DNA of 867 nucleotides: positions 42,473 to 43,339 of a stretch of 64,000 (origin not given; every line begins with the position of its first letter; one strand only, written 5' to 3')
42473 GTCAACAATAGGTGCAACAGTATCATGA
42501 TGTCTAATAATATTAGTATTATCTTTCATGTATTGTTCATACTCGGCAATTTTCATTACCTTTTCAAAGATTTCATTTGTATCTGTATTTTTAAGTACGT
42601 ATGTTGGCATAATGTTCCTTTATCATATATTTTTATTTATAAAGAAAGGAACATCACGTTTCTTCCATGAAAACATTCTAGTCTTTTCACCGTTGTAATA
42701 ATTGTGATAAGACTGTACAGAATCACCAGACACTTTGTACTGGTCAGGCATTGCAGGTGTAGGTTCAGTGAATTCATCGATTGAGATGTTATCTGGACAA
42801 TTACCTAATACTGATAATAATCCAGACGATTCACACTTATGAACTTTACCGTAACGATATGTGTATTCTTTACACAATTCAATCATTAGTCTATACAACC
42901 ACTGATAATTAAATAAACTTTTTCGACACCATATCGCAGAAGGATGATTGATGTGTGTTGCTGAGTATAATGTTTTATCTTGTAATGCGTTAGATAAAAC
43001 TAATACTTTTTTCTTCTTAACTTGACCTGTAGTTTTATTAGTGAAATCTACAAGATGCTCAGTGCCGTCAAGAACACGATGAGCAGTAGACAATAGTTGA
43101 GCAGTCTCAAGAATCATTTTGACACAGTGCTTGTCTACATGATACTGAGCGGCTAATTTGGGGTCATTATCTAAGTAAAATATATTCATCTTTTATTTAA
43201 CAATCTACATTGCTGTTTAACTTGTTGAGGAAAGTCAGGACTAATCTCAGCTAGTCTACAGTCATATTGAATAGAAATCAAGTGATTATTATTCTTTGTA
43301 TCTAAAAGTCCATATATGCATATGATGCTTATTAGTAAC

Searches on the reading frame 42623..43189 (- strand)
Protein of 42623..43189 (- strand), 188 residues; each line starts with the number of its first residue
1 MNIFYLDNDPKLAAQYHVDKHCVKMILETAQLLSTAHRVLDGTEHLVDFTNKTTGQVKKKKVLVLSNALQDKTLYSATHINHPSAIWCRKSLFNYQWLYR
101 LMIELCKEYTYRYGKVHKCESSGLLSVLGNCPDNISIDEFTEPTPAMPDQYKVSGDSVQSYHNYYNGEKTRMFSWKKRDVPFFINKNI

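Call 59: search_protein_families(library=pfam, proteins=[window:42623-43189:-], max_evalue=0.01)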
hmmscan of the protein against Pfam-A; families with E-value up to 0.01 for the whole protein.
window:42623-43189:- (188 aa): 2 families
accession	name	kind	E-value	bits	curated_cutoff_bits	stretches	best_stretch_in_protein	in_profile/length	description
PF04941.17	LEF-8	-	0.0024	16.7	27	0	14-137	405-527/730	Late expression factor 8 (LEF-8)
PF03013.19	Pyr_excise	-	0.0031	18.3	23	0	1-116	1-76/81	Pyrimidine dimer DNA glycosylase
